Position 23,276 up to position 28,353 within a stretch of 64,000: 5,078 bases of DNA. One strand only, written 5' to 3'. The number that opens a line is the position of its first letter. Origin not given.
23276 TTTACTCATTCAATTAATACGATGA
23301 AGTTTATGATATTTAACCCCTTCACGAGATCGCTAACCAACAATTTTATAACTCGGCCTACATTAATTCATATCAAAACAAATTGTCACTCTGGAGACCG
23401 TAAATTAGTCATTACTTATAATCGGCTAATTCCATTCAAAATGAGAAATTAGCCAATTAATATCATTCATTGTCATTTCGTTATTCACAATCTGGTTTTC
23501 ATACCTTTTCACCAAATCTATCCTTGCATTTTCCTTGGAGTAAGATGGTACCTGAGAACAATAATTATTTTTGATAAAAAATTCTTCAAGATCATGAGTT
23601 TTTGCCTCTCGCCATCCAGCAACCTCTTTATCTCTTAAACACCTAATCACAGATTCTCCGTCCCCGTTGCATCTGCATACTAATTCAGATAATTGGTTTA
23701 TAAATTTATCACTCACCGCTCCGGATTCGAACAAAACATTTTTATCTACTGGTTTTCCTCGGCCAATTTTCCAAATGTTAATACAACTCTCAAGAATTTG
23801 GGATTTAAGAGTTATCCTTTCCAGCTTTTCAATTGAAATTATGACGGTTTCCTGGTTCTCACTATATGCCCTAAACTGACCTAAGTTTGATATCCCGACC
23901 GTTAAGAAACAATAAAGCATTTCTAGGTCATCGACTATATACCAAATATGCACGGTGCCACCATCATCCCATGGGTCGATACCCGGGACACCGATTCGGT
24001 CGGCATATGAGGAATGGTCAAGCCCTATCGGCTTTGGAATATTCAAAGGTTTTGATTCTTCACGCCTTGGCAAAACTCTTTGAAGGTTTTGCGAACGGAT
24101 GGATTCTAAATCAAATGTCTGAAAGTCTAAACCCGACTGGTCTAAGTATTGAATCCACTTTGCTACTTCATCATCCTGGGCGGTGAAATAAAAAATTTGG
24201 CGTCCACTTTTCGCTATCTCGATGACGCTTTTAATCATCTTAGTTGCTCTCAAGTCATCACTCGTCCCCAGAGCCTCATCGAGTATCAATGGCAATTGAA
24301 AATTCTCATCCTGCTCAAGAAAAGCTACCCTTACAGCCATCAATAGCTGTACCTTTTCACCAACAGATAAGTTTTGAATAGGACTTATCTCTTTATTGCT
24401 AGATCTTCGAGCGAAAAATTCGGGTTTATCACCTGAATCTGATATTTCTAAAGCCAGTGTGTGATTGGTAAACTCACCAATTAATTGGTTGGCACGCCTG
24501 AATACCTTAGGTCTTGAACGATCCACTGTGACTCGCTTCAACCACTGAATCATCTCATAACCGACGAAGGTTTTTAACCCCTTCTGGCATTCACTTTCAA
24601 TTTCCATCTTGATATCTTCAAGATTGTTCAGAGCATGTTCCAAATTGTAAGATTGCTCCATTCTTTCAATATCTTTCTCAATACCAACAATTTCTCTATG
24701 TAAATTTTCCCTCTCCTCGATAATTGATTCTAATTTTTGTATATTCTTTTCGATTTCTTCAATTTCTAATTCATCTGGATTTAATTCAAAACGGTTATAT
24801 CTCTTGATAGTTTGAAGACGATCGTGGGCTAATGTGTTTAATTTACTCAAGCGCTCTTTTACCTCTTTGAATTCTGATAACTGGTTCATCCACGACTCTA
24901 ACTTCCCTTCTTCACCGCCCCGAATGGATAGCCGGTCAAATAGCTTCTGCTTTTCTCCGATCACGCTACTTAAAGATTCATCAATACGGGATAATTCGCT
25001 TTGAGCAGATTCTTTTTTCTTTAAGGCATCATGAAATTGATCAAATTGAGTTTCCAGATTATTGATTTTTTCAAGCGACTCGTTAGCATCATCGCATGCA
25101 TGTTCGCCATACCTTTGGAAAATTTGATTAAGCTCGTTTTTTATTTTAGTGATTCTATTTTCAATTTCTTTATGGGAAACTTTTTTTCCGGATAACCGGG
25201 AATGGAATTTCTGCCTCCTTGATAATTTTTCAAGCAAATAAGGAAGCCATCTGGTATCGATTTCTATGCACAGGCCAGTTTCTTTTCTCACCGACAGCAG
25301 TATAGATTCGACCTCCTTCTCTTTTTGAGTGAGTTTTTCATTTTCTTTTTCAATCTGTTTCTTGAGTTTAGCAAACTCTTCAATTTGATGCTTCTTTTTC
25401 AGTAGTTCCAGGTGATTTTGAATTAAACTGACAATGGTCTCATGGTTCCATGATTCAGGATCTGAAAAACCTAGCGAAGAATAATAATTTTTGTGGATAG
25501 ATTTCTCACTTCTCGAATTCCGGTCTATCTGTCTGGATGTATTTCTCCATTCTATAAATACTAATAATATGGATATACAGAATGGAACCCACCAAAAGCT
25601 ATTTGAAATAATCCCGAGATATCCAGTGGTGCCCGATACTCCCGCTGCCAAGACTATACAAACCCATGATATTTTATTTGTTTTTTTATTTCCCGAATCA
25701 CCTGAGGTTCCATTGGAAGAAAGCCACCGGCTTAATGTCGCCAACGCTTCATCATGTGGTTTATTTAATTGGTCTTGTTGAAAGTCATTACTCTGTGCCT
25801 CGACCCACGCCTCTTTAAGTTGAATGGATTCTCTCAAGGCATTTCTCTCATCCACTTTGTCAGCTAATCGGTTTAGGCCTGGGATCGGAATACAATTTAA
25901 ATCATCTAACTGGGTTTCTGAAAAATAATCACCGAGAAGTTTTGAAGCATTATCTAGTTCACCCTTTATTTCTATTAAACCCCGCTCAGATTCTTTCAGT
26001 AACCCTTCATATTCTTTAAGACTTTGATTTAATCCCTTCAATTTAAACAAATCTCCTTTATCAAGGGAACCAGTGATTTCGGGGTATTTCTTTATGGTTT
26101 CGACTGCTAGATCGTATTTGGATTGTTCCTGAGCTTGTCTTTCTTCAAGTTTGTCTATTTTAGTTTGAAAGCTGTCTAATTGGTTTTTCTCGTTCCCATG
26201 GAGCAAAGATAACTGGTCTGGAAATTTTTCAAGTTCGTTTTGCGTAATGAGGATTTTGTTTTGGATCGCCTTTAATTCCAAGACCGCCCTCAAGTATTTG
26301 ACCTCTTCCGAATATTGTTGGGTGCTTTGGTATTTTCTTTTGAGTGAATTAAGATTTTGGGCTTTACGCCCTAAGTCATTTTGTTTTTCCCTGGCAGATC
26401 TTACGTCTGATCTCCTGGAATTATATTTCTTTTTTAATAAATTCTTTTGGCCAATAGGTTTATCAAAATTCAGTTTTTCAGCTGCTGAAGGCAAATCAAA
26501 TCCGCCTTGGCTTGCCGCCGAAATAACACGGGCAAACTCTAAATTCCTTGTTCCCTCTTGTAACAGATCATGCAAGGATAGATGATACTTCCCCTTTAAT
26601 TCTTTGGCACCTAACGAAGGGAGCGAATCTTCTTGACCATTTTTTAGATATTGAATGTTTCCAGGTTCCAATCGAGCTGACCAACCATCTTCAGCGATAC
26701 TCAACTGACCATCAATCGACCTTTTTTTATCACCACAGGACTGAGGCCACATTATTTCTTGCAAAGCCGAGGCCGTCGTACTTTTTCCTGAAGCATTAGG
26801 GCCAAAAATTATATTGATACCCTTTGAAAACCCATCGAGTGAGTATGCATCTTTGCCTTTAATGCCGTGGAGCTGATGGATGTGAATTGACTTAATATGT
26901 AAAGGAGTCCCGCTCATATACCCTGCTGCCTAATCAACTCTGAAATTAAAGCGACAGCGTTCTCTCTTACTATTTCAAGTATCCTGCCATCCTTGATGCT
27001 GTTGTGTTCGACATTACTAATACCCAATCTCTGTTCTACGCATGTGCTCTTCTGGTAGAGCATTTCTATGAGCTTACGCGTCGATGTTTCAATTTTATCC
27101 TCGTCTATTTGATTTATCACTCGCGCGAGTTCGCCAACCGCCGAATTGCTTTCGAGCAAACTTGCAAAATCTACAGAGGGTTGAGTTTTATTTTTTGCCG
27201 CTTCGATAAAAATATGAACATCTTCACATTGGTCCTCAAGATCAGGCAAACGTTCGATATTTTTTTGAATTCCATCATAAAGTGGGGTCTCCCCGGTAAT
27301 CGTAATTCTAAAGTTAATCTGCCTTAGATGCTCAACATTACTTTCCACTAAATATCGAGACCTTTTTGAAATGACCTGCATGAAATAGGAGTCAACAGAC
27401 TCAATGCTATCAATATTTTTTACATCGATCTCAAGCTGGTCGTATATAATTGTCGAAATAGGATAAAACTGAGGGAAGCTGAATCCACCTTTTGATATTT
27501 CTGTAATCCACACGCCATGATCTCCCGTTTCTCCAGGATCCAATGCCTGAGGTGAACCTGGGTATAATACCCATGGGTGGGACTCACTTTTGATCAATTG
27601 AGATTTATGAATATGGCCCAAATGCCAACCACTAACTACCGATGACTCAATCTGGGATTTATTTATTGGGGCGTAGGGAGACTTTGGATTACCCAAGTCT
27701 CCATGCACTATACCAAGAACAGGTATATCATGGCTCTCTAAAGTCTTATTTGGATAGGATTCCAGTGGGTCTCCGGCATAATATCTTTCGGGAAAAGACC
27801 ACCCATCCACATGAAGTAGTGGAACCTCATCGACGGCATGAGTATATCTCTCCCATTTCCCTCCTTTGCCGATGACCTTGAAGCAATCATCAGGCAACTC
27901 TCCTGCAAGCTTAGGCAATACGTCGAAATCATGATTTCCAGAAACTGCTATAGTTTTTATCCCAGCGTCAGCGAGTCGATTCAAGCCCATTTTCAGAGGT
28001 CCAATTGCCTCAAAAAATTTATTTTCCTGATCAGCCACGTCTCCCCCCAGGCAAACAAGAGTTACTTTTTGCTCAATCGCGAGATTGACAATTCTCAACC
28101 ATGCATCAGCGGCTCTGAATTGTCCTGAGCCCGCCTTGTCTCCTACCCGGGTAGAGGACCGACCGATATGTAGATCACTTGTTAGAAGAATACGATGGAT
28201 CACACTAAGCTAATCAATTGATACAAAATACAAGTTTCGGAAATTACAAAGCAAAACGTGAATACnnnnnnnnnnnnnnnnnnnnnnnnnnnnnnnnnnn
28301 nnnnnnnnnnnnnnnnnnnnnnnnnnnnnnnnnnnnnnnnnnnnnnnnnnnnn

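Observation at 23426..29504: Membrane-associated Rad50/Mre11-like three-gene module (TMEM43-like protein, SbcD/YhaO-like nuclease, 1163-aa SbcC/YhaN-like ATPase)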

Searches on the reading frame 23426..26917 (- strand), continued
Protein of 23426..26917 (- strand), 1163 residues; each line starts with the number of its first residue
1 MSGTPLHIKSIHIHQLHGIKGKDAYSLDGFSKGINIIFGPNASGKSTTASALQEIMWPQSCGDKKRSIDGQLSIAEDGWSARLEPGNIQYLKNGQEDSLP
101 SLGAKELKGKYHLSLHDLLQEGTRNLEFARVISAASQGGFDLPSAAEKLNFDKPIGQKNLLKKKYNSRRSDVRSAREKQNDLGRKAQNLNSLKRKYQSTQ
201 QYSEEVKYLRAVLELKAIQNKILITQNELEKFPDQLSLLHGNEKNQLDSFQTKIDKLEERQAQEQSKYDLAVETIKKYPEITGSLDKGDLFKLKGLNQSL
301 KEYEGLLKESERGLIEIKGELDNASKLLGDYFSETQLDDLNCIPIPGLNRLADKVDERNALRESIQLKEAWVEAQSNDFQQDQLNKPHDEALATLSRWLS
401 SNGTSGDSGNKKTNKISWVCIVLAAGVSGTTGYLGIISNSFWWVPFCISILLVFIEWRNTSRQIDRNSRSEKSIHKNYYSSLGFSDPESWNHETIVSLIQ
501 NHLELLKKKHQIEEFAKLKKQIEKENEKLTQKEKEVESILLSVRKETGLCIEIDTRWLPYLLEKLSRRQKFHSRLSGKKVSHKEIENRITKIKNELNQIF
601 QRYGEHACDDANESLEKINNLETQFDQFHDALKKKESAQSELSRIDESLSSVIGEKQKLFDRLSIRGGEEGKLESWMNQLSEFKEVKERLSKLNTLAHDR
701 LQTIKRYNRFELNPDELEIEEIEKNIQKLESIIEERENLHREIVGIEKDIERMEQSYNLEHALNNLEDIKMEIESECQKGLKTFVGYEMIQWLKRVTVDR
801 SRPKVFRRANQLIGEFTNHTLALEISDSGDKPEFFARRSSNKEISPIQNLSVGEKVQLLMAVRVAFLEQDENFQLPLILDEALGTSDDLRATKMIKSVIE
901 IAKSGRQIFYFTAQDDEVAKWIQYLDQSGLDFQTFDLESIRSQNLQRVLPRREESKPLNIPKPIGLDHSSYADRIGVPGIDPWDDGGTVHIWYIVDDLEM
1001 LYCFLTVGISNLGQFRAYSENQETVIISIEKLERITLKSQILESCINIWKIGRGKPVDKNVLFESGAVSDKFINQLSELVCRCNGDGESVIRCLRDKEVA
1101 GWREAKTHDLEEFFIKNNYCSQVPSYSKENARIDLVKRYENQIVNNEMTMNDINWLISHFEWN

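Call 84: get_annotated_region(hit=H3, flank=7000)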
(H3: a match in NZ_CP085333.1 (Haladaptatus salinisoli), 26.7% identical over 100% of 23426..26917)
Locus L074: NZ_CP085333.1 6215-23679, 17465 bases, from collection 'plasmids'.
description: Haladaptatus salinisoli strain PSR8 plasmid unnamed6, complete sequence
organism: Haladaptatus salinisoli (NCBI taxid 2884876)
taxonomy: Archaea; Euryarchaeota; Halobacteria; Halobacteriales; Haladaptataceae; Haladaptatus; Haladaptatus salinisoli
host: -; source: cell culture,saline soil; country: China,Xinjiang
typing (MOB-suite, as given by PLSDB): non-mobilizable
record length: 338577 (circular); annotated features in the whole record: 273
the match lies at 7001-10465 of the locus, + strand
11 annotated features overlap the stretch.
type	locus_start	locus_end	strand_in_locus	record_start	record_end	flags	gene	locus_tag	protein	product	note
CDS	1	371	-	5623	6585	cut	-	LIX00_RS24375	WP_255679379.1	hypothetical protein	-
CDS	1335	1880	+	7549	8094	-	-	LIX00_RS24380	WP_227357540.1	carboxymuconolactone decarboxylase family protein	-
CDS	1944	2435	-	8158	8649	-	-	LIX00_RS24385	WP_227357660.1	hypothetical protein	-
CDS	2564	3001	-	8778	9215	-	-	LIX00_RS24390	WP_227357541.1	SWIM zinc finger family protein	-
CDS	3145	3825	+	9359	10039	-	-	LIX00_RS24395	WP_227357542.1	nucleotidyltransferase domain-containing protein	-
CDS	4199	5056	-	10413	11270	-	-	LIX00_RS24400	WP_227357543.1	DNA-binding protein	-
CDS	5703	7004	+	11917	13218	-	-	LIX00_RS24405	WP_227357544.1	DNA repair exonuclease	-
CDS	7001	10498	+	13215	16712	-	-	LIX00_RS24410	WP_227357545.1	AAA family ATPase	-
CDS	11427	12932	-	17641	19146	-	-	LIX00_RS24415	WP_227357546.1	primase-associated protein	-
CDS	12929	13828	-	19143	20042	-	-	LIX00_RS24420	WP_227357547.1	DNA primase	-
CDS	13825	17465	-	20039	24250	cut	-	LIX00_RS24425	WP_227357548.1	hypothetical protein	-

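Call 85: get_annotated_region(hit=H7, flank=7000)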
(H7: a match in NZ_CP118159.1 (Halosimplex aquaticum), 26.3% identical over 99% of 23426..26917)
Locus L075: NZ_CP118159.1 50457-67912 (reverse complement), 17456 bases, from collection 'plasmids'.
description: Halosimplex aquaticum strain XZYJT29 plasmid unnamed1, complete sequence
organism: Halosimplex aquaticum (NCBI taxid 3026162)
taxonomy: Archaea; Euryarchaeota; Halobacteria; Halobacteriales; Haloarculaceae; Halosimplex; Halosimplex aquaticum
host: -; source: cell culture,solar salterns; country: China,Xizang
typing (MOB-suite, as given by PLSDB): non-mobilizable
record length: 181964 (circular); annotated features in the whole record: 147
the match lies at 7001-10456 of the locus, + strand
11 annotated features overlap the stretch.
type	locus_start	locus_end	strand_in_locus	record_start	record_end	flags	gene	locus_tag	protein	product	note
CDS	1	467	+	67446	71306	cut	-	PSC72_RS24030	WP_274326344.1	hypothetical protein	-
CDS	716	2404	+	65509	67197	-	-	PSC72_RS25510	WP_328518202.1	hypothetical protein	-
CDS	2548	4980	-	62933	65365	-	-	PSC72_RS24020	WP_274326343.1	DUF3883 domain-containing protein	-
CDS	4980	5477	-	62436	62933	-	-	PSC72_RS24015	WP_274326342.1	hypothetical protein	-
CDS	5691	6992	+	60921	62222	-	-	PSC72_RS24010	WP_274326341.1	DNA repair exonuclease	-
CDS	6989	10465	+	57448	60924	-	-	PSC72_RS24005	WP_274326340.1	SMC family ATPase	-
CDS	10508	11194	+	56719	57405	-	-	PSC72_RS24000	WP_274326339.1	hypothetical protein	-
CDS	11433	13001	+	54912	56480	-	-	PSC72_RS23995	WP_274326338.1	hypothetical protein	-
CDS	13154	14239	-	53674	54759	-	-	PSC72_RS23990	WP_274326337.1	hypothetical protein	-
CDS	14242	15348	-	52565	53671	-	-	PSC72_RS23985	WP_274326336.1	hypothetical protein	-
CDS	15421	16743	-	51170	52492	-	-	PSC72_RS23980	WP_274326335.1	hypothetical protein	-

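Call 87: search_protein_families(library=pfam, proteins=[L071:2238-5699:+, L072:8001-11474:+], max_evalue=1)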
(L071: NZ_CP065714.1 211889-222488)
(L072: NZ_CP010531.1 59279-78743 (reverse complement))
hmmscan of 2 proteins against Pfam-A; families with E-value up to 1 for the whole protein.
L071:2238-5699:+ (1154 aa): 6 families
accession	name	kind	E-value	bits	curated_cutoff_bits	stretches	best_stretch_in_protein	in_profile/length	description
PF13514.12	AAA_27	-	5.8e-69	232.2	22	1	1-205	1-206/206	AAA domain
PF02463.25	SMC_N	-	1.3e-06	28.5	40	2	854-1135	135-210/220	RecF/RecN/SMC N terminal domain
PF13476.12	AAA_23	-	2.3e-06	28.8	27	1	7-71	3-64/201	AAA domain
PF13555.12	AAA_29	-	1.1e-05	25.6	27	1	5-53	3-49/61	P-loop containing region of AAA domain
PF13175.12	AAA_15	-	0.0063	16.6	32.1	1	1-49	1-46/374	AAA ATPase domain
PF12318.13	FAD-SLDH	-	0.37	11.4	24.2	0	936-1001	2-69/163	Membrane bound FAD containing D-sorbitol dehydrogenase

L072:8001-11474:+ (1158 aa): 7 families
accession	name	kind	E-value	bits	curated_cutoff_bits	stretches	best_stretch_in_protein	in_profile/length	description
PF13476.12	AAA_23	-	1.1e-07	33.1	27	1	28-299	16-193/201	AAA domain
PF02463.25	SMC_N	-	0.00034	20.5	40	1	560-909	135-203/220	RecF/RecN/SMC N terminal domain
PF13304.12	AAA_21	-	0.00041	21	27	1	33-78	1-38/304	AAA domain, putative AbiEii toxin, Type IV TA system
PF13514.12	AAA_27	-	0.00061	19.9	22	1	31-207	26-201/206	AAA domain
PF13175.12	AAA_15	-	0.0013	18.9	32.1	1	31-58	23-50/374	AAA ATPase domain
PF01920.25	Prefoldin_2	-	0.0047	17.3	27.6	1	725-789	5-64/106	Prefoldin subunit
PF13166.12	AAA_13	-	0.21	10.7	36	1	31-54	16-39/713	AAA domain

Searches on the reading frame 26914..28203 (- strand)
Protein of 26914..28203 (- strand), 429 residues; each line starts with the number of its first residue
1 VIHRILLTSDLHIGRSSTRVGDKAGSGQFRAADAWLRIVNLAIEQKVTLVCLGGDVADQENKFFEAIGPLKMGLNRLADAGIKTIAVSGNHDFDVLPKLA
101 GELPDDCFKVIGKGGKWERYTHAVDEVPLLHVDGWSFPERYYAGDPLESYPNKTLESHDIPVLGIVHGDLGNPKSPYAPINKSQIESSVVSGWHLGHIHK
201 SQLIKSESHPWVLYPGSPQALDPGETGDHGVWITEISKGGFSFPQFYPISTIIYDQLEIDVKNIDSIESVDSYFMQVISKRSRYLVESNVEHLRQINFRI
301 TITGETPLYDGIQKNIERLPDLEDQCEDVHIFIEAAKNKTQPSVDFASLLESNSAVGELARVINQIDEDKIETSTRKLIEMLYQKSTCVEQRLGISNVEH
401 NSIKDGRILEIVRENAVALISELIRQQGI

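Call 3: search_protein_families(library=pfam, proteins=[window:26914-28203:-], max_evalue=0.1)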
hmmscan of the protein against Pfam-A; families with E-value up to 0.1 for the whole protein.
window:26914-28203:- (429 aa): 1 family
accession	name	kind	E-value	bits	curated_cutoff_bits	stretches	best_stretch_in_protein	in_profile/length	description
PF00149.33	Metallophos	-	1.8e-09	38.7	21.5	1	4-133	2-106/191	Calcineurin-like phosphoesterase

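Call 4: search_protein_families(library=ncbifam, proteins=[window:26914-28203:-], max_evalue=0.1)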
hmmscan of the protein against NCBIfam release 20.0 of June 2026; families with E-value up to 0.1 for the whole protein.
window:26914-28203:- (429 aa): 8 families
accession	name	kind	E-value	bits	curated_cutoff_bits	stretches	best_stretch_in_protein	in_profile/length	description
TIGR00619.1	sbcd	subfamily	1.6e-09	38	77.65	1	4-92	2-86/252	exonuclease subunit SbcD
NF041031.1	Mre11_Sulfo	equivalog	2.5e-06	27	500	1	16-93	6-86/374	DNA double-strand break repair protein Mre11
NF008206.2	PRK10966.1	equivalog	9e-06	25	450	0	4-92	2-85/380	exonuclease subunit SbcD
NF041030.1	Mre11_Halo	equivalog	0.00013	21.3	550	1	3-94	2-89/361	DNA double-strand break repair protein Mre11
TIGR04123.1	P_estr_lig_assc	hypoth_equivalog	0.0054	16.2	150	1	3-98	21-113/207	ligase-associated DNA damage response endonuclease PdeM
NF041029.1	Mre11_Pyroc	equivalog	0.0058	15.5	600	0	32-92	26-86/438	DNA double-strand break repair protein Mre11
NF008460.0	PRK11340.1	equivalog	0.013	14.9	188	1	39-95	73-126/271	phosphodiesterase YaeI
TIGR00583.1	mre11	equivalog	0.033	13.2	434.6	1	3-60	4-56/405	DNA repair protein (mre11)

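Call 5: search_protein_families(library=padloc, proteins=[window:26914-28203:-], max_evalue=0.1)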
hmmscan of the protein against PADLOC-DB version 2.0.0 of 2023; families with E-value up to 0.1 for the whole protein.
window:26914-28203:- (429 aa): 0 families

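Call 7: search_solved_structures(query=window:26914-28203:-, max_evalue=1)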
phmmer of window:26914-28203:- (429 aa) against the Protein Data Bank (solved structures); distinct sequences matched with E-value up to 1: 10.
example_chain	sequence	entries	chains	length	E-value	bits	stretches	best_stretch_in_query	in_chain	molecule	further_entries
4o24_A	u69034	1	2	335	2.6e-05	26.6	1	179-241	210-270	Exonuclease, putative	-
2q8u_A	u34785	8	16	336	2.6e-05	26.6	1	179-241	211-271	Exonuclease, putative | Nuclease SbcCD subunit D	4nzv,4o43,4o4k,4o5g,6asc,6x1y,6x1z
3qg5_C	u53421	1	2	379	3.4e-05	26.2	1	179-241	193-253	Mre11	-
3thn_A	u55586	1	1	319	0.00018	23.8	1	179-259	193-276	Exonuclease, putative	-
3tho_B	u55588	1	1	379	0.00022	23.5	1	179-273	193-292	Exonuclease, putative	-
9okl_A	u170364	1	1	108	0.049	15.8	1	329-401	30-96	CS-1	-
4l3u_A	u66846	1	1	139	0.13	14.4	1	291-384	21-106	Uncharacterized protein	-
4lty_C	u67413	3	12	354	0.3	13.2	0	4-93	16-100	Exonuclease subunit SbcD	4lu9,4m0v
1ii7_A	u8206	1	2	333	0.57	12.3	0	193-232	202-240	Mre11 nuclease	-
6s6v_A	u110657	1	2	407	0.67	12.1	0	4-93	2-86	Nuclease SbcCD subunit D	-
